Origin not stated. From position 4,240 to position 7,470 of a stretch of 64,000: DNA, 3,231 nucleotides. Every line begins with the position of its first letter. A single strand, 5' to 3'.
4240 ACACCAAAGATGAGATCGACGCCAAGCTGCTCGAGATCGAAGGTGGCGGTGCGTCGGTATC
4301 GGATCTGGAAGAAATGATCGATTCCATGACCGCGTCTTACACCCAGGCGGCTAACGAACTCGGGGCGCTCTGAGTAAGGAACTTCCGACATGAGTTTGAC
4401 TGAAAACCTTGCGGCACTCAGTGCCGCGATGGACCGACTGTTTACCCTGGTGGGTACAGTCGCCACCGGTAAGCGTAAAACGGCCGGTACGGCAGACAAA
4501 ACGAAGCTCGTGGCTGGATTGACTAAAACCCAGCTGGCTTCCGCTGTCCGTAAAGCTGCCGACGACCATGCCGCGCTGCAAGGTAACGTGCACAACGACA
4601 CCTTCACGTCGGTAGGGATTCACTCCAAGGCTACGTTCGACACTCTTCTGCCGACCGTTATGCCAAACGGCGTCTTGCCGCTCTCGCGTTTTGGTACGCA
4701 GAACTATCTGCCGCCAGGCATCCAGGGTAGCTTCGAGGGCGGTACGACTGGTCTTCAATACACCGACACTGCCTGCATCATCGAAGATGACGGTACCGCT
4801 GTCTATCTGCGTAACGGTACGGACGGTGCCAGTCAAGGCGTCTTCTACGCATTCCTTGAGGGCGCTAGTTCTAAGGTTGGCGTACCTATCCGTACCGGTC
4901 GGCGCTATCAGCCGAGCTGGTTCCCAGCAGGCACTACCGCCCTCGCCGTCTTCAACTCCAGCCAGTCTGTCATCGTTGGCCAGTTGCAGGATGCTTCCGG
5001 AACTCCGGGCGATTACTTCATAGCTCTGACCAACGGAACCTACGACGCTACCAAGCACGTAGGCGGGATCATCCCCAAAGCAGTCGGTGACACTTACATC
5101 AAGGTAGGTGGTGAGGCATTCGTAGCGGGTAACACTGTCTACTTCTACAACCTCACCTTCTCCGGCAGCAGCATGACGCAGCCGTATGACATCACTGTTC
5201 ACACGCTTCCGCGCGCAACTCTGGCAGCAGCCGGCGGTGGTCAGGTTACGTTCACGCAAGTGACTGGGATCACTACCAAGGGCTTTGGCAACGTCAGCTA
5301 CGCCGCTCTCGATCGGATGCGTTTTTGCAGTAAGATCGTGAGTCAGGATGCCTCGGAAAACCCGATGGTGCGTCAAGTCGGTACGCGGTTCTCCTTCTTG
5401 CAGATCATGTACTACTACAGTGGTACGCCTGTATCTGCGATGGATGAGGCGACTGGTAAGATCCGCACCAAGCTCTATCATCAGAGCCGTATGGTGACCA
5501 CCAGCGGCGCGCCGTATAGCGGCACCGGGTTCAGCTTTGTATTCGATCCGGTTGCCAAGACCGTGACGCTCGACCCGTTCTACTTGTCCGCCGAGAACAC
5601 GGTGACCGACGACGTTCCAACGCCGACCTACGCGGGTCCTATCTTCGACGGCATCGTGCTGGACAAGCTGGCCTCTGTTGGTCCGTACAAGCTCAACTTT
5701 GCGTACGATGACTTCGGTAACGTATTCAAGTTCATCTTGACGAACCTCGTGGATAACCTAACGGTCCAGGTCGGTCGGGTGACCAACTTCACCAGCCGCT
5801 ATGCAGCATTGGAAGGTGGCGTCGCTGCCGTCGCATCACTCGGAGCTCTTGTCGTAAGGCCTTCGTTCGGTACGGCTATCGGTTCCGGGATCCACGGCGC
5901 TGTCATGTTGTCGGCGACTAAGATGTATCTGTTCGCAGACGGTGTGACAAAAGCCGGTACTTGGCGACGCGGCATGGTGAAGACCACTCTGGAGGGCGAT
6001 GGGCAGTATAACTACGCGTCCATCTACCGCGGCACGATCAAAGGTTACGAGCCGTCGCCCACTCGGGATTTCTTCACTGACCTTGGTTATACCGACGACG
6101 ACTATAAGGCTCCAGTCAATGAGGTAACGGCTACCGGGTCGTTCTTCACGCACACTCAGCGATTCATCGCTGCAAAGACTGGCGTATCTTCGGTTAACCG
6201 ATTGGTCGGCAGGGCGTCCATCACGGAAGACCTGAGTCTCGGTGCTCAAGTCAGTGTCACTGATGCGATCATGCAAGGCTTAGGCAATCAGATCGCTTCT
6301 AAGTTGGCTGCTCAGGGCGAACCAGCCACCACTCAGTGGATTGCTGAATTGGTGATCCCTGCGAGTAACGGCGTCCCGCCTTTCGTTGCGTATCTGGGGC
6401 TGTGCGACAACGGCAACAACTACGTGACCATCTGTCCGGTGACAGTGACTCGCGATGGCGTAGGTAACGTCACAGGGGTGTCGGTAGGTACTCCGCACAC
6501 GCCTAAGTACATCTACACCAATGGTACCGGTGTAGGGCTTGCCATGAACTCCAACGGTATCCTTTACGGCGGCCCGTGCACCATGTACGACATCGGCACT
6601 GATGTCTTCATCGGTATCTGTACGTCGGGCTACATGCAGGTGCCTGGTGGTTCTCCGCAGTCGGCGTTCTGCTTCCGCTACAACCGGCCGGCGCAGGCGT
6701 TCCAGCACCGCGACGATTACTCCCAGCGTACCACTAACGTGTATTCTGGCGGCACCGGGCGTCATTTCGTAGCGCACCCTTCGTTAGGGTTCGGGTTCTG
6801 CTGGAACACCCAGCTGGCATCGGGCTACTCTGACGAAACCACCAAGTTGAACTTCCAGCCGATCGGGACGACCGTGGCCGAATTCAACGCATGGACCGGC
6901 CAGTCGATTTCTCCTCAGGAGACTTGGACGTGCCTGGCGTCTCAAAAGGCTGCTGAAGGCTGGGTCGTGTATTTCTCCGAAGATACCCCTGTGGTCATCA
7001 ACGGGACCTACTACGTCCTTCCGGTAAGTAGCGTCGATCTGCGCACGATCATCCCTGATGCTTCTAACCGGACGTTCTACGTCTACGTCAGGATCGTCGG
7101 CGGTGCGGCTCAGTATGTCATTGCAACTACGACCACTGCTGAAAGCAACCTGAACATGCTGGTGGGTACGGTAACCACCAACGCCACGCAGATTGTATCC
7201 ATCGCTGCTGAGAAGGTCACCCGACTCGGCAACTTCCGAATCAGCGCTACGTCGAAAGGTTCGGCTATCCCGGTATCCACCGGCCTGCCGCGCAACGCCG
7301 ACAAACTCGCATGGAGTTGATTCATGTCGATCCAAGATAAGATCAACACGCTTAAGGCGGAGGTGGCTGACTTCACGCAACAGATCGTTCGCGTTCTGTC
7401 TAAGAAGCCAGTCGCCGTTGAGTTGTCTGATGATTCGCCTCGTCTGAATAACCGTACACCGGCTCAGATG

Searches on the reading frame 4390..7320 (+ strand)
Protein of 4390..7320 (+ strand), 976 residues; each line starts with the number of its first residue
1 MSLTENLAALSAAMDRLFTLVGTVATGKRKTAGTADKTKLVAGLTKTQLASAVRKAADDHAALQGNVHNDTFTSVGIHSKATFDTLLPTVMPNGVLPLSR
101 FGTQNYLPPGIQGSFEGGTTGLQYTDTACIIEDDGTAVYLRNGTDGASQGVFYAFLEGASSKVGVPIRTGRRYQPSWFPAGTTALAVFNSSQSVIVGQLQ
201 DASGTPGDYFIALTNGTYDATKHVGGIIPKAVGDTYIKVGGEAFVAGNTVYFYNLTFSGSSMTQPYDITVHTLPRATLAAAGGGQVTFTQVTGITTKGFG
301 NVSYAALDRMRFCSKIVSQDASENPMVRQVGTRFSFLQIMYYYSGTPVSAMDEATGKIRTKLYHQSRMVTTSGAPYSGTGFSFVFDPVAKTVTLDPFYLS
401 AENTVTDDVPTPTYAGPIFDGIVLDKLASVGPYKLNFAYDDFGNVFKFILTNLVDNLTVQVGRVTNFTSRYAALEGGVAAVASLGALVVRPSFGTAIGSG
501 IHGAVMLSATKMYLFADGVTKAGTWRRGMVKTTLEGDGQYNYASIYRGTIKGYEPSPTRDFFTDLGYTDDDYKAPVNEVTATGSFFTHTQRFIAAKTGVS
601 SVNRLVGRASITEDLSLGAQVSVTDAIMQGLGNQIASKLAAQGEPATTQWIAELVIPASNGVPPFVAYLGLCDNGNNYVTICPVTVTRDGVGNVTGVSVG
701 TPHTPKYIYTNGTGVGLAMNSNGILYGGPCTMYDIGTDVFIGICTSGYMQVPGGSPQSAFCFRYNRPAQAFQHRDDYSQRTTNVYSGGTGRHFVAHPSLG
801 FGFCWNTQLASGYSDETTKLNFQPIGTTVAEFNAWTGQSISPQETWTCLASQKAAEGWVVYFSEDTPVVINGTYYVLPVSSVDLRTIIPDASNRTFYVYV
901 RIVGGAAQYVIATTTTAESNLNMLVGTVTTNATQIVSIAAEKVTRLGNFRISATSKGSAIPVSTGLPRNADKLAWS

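Call 58: search_protein_families(library=phrogs, proteins=[window:4390-7320:+], max_evalue=0.00001)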
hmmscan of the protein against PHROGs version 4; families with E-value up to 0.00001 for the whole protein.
window:4390-7320:+ (976 aa): 4 families
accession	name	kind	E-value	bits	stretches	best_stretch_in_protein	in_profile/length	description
phrog_3573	-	unknown function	7.3e-149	498.7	1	44-975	68-998/1001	-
phrog_7449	-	unknown function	1.7e-47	163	2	816-950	1241-1379/1714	-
phrog_26864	-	unknown function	2.2e-23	83.8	1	854-975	76-195/195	-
phrog_7557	-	head and packaging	4.6e-14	52.1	1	854-950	760-856/1221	virion structural protein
